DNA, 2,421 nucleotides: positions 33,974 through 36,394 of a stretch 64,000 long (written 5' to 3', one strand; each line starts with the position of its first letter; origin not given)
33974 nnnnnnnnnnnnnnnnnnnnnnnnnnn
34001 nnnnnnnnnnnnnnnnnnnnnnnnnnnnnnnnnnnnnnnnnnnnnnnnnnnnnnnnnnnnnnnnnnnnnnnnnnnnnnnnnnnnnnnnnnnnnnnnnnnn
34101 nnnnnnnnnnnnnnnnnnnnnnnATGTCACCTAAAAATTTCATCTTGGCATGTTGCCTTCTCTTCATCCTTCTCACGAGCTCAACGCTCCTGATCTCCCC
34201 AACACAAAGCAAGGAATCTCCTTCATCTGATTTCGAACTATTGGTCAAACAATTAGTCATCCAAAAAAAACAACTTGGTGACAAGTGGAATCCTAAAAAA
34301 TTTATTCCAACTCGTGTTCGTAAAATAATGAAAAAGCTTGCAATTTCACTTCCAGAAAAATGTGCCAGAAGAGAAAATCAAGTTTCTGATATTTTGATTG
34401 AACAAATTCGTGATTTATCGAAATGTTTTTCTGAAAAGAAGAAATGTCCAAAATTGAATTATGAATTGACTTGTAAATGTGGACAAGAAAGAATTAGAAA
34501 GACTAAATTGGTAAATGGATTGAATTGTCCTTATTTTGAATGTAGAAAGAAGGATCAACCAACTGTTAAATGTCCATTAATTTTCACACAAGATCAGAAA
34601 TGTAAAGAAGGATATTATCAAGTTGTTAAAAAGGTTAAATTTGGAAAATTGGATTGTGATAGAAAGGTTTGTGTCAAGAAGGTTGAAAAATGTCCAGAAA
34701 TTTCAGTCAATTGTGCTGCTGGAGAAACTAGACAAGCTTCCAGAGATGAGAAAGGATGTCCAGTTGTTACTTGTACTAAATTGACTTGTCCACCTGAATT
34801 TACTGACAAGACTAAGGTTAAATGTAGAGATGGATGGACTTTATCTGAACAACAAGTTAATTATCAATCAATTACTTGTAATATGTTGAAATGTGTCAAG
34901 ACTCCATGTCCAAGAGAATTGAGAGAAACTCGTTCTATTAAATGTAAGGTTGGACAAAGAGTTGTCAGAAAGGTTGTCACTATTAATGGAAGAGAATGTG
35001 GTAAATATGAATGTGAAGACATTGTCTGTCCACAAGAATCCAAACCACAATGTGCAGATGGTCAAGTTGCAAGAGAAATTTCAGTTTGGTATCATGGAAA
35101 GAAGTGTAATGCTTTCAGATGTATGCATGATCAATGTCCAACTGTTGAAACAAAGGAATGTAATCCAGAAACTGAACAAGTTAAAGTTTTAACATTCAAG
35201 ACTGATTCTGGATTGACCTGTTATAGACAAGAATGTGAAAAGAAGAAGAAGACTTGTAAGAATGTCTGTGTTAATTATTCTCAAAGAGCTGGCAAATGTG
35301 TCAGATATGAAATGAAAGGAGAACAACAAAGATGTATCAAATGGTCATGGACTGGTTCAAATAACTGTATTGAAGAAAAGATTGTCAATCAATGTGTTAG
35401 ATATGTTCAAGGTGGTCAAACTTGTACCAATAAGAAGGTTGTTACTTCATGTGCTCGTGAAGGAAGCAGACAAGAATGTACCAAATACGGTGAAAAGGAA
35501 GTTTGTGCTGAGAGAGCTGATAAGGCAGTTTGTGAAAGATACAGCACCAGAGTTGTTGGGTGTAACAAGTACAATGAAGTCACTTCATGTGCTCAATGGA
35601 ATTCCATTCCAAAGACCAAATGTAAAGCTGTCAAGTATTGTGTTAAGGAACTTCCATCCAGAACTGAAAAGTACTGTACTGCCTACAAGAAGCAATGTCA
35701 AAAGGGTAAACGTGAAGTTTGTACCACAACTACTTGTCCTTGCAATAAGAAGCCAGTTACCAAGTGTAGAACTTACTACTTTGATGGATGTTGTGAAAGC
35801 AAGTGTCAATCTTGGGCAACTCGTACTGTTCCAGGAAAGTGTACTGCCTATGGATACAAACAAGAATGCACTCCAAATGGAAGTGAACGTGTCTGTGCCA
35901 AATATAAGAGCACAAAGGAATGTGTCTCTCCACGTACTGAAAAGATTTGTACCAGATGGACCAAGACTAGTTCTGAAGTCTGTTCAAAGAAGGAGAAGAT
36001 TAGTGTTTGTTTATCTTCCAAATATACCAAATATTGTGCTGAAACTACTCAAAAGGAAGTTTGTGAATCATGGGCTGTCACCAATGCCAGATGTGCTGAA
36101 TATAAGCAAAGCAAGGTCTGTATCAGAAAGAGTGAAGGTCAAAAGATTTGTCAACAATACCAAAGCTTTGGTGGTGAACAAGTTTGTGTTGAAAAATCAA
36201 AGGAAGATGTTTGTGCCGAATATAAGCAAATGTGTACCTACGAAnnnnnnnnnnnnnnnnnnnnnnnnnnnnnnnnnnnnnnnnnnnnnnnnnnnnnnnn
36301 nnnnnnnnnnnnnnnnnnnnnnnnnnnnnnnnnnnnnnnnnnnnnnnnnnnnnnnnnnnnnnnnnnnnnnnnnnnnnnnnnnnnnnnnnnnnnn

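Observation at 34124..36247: Large secreted Cys/Lys-rich repeat protein not assignable to a known family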

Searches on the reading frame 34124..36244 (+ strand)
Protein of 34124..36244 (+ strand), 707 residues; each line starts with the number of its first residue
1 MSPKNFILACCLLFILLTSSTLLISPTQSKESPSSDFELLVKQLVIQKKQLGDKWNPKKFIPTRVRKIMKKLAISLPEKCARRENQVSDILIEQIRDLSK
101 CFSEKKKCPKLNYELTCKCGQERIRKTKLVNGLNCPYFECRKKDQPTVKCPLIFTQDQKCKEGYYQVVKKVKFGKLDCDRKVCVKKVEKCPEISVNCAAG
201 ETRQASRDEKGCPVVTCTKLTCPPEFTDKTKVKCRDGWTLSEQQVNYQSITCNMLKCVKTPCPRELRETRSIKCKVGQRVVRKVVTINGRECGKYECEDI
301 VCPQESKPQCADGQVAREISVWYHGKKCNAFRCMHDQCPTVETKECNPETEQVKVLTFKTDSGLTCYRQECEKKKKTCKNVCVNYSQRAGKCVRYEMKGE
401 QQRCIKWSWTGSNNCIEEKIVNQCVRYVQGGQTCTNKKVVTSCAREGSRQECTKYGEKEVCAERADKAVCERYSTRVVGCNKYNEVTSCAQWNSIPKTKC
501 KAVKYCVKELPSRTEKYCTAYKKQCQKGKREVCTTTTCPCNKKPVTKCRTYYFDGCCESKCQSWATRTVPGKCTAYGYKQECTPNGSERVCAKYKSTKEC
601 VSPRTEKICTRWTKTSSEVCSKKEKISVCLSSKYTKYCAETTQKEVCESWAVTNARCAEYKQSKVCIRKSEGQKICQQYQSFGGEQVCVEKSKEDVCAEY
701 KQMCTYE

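Call 4: search_protein_families(library=pfam, proteins=[window:34124-36244:+], max_evalue=1)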
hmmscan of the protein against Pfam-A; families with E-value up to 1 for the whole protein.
window:34124-36244:+ (707 aa): 0 families

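Call 5: find_homologous_proteins(query=window:34124-36244:+, max_evalue=0.001)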
Query window:34124-36244:+ (707 aa): 2 proteins with E <= 0.001 among 2158 candidates.
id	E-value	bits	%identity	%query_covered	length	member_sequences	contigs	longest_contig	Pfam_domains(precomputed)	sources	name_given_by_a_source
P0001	0.0e+0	1602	100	100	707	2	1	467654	-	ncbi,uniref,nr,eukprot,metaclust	ncbi:hypothetical protein NAEGRDRAFT_57793 [Naegleria gruberi]|uniref:Uncharacterized protein n=1 Ta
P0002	3.4e-224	764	51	98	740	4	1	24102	-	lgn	-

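Call 6: search_solved_structures(query=window:34124-36244:+, max_evalue=1)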
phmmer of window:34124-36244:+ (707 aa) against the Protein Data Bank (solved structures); distinct sequences matched with E-value up to 1: 0.

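Call 8: find_encoding_contigs(protein=P0002, flank=10000, max_places=4)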
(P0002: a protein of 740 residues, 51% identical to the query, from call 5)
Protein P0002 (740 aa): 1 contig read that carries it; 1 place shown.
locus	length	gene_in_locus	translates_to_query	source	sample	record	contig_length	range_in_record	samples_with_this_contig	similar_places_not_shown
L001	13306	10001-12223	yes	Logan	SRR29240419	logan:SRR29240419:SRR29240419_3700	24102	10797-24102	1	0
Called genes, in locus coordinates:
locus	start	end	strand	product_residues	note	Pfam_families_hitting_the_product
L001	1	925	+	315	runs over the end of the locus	PF00102:Y_phosphatase (weak), PF14566:PTPlike_phytase, PF22785:Tc-R-P, PF00782:DSPc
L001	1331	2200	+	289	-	-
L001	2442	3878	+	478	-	-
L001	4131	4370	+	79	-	-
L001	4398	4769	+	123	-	PF00285:Citrate_synt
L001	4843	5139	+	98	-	PF00285:Citrate_synt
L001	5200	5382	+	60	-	PF00285:Citrate_synt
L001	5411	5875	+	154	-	PF00285:Citrate_synt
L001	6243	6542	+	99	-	-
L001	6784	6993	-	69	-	-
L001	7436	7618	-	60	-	-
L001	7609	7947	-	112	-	-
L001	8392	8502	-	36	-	-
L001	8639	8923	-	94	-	-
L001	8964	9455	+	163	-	PF02042:RWP-RK (faint)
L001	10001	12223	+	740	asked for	-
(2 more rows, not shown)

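Call 18: predict_structure(alignment_id=A1)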
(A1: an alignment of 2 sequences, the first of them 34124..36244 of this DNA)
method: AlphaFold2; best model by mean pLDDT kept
length: 707 residues; sequences in the alignment: 2
mean_pLDDT: 44.6   pTM: 0.22
mean pLDDT of the five models: 44.6, 43.5, 42.8, 41.8, 41.5
residues with pLDDT >= 90: 0; 70-90: 45; 50-70: 227; < 50: 435
segments of 3 or more residues with pLDDT < 50: 19-35, 67-87, 96-111, 113-115, 119-121, 129-133, 143-148, 153-156, 339-350, 361-364, 376-378, 386-393, 396-707
pLDDT, mean of each block of 10 residues (from residue 1): 58 57 36 45 57 54 51 42 43 49 40 47 51 52 46 53 62 54 58 59 67 69 66 65 70 69 56 62 70 73 64 57 57 53 43 52 50 51 46 46 35 30 28 29 29 27 26 24 23 27 29 35 36 32 31 30 28 27 26 27 28 30 30 36 38 35 38 39 34 41 35
secondary structure, 60 per line:
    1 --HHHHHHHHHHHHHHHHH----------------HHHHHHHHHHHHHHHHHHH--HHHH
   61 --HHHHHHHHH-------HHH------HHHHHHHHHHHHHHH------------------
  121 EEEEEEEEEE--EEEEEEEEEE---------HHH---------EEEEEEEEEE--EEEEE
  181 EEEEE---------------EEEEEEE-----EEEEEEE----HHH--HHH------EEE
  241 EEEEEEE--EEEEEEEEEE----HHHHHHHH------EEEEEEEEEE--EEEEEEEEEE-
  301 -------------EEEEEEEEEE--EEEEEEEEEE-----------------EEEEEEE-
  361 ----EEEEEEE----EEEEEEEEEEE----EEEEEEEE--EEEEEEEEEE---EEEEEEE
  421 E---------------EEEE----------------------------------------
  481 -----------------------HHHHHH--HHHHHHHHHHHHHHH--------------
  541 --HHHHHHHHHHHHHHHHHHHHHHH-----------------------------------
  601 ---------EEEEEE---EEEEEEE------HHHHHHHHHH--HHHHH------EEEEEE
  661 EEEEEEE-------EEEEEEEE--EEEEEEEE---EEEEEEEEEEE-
elements in order (helices of 4 or more, strands of 3 or more residues): H3-19 H36-54 H57-60 H63-71 H88-102 E121-130 E133-142 E164-173 E176-185 E201-207 E213-219 E238-247 E250-259 H264-271 E278-287 E290-299 E314-323 E326-335 E353-359 E365-371 E376-386 E391-398 E401-410 E414-421 E437-440 H504-509 H512-526 H543-565 E610-615 E619-625 H632-641 H644-648 E655-667 E675-682 E685-692 E696-706

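Call 19: search_protein_representatives(alignment_id=A1)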
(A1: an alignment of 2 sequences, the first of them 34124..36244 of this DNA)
Query: 2 sequences, 748 profile positions. Proteins with E-value up to 0.001 (for the whole library): 16; up to 1e-10: 8; up to 1e-30: 2. The best 16 are listed.
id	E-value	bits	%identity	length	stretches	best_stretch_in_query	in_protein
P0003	7.2e-213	725.3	-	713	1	25-748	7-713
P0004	5.1e-138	477.8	-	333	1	422-748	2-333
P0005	1.2e-16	76.5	-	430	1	412-746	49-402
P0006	1.4e-16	76.3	-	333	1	223-412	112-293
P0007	2.3e-13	65.7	-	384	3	255-410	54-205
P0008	4.1e-13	64.9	-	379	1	411-746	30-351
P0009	2.1e-12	62.5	-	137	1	19-133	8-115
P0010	1.0e-11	60.3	-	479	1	22-131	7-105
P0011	2.3e-09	52.5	-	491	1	52-119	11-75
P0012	9.4e-07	43.8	-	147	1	629-746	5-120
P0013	5.2e-06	41.4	-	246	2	277-376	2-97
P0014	1.3e-05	40.0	-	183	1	688-746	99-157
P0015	1.8e-04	36.3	-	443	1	611-743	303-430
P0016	2.0e-04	36.2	-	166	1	267-371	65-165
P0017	2.5e-04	35.8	-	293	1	412-594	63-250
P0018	4.6e-04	34.9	-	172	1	308-410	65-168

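Call 21: list_cluster_members(proteins=[P0003, P0004, P0005, P0006, P0007, P0008, P0009, P0010, P0011, P0012])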
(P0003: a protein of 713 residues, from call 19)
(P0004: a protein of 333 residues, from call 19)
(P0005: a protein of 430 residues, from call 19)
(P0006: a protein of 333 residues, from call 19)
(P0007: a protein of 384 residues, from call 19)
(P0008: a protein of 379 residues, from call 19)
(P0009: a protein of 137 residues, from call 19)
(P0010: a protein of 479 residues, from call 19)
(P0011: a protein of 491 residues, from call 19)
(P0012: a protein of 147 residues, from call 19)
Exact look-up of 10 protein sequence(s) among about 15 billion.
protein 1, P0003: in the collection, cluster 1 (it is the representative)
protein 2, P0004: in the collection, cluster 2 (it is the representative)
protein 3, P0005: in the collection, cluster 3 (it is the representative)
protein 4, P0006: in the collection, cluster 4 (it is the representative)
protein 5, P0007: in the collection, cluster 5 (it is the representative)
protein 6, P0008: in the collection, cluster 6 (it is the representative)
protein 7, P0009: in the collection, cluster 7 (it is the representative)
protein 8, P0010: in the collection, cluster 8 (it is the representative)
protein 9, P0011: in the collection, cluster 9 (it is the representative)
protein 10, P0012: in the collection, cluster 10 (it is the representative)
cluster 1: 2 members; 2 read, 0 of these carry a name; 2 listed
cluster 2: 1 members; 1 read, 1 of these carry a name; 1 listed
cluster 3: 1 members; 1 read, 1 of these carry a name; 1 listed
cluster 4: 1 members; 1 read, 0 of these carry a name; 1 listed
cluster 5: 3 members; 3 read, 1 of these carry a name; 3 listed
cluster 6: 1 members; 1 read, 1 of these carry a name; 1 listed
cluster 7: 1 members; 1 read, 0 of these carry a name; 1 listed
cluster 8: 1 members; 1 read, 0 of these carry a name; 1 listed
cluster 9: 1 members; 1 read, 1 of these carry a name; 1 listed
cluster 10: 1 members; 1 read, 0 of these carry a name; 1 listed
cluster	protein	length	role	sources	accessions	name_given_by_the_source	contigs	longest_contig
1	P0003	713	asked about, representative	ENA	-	-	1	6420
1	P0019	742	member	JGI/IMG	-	-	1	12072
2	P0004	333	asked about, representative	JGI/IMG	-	hypothetical protein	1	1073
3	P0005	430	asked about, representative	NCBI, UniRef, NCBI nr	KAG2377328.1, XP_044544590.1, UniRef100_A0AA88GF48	hypothetical protein C9374_009239 [Naegleria lovaniensis] | Uncharacterized protein n=1 Tax=Naegleria lovaniensis TaxID=51637 RepID=A0AA88GF48_NAELO | uncharacterized protein C9374_009239 [Naegleria lovaniensis]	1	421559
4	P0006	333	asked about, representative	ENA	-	-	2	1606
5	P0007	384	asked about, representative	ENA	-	-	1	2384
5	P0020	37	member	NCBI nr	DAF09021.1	MAG TPA: hypothetical protein [Caudoviricetes sp.]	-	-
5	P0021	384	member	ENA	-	-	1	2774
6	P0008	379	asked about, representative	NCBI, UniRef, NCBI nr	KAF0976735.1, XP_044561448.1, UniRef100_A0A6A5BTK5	hypothetical protein FDP41_004030 [Naegleria fowleri] | Uncharacterized protein n=1 Tax=Naegleria fowleri TaxID=5763 RepID=A0A6A5BTK5_NAEFO | uncharacterized protein FDP41_004030 [Naegleria fowleri]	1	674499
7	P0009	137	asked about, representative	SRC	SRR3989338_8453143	-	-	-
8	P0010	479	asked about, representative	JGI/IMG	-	-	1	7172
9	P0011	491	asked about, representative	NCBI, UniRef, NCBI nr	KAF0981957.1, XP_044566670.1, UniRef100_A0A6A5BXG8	hypothetical protein FDP41_011818 [Naegleria fowleri] | Uncharacterized protein n=1 Tax=Naegleria fowleri TaxID=5763 RepID=A0A6A5BXG8_NAEFO | uncharacterized protein FDP41_011818 [Naegleria fowleri]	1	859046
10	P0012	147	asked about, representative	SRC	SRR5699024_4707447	-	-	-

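Call 22: search_protein_families(library=pfam, proteins=[P0005, P0006, P0007, P0008, P0010, P0011, P0013, P0015, P0016, P0018], max_evalue=1)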
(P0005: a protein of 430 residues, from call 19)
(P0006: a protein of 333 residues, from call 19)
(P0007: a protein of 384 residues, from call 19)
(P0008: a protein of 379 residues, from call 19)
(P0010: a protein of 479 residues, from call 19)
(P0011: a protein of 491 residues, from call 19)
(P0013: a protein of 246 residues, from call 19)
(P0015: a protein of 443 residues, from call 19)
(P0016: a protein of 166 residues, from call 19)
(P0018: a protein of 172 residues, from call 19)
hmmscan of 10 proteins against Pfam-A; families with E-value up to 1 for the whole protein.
P0005 (430 aa): 0 families

P0006 (333 aa): 0 families

P0007 (384 aa): 1 family
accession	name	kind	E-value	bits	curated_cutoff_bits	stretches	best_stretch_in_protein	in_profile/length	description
PF12662.13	cEGF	-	0.0012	19.1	26.6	1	36-43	4-11/24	Complement Clr-like EGF-like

P0008 (379 aa): 0 families

P0010 (479 aa): 2 families
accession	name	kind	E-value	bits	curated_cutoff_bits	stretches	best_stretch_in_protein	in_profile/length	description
PF00458.25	WHEP-TRS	-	0.074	13.5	32.5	1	23-45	19-41/53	WHEP-TRS domain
PF00094.30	VWD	-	0.1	13.4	22.9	1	260-333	14-88/156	von Willebrand factor type D domain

P0011 (491 aa): 1 family
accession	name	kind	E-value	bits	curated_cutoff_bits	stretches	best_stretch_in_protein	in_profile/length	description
PF00094.30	VWD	-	0.0005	20.9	22.9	1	261-372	4-113/156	von Willebrand factor type D domain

P0013 (246 aa): 0 families

P0015 (443 aa): 5 families
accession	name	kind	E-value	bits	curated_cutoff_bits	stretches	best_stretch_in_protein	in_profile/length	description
PF00536.37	SAM_1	-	4.5e-18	65.8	23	1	38-97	3-61/64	SAM domain (Sterile alpha motif)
PF07647.24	SAM_2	-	7.9e-16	58.4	20.5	1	38-99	4-65/66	SAM domain (Sterile alpha motif)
PF00564.30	PB1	-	7.4e-10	39.1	23.6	1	185-257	13-82/84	PB1 domain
PF02198.23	SAM_PNT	-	0.021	15.2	24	1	34-82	16-66/83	Sterile alpha motif (SAM)/Pointed domain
PF18016.8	SAM_3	-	0.066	13.6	22.6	1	39-79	11-50/65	SAM domain (Sterile alpha motif)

P0016 (166 aa): 0 families

P0018 (172 aa): 2 families
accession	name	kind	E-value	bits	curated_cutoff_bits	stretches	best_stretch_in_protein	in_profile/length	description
PF00487.30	FA_desaturase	-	0.05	13.8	29.7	1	21-54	120-153/253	Fatty acid desaturase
PF12167.14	Arm-DNA-bind_2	-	0.22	12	22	0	147-162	8-23/65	Arm DNA-binding domain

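Call 28: find_encoding_contigs(protein=P0016, flank=10000, max_places=4)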
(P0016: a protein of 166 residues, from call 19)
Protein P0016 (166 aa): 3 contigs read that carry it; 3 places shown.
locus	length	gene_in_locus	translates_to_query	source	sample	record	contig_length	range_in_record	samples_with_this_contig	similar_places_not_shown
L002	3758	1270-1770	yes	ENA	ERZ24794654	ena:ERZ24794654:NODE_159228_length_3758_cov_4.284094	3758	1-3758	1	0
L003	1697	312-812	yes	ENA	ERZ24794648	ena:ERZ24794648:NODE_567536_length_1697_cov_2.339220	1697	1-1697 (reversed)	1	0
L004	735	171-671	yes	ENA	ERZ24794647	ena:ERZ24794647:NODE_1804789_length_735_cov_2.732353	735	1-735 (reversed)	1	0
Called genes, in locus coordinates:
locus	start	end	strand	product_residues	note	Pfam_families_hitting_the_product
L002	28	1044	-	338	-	PF13243:SQHop_cyclase_C (weak)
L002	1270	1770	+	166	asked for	-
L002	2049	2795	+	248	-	PF00149:Metallophos, PF12850:Metallophos_2 (faint)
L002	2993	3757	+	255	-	?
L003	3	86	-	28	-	?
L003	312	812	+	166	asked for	-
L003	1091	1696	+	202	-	?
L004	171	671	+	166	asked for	-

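Call 30: find_encoding_contigs(protein=P0018, flank=10000, max_places=4)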
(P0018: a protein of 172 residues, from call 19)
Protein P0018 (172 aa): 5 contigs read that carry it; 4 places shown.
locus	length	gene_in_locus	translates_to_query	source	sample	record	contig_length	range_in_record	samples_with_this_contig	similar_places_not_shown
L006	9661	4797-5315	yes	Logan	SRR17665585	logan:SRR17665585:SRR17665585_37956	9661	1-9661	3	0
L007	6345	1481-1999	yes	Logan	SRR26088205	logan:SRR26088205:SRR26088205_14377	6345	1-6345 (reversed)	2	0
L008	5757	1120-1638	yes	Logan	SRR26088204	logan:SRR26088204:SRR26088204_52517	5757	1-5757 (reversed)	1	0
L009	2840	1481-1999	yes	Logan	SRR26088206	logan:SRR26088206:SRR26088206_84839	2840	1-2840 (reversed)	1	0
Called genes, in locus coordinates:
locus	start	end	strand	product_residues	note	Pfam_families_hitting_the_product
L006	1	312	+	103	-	?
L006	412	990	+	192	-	-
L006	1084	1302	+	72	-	-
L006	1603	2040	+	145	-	-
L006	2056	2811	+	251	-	-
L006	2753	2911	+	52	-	-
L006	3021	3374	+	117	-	-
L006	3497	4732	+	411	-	-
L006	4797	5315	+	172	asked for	-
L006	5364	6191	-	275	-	-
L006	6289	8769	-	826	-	PF08206:OB_RNB (faint), PF00773:RNB, PF00575:S1 (weak)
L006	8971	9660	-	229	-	?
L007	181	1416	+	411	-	-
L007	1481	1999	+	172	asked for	-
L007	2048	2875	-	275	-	-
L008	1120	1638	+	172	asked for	-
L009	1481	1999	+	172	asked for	-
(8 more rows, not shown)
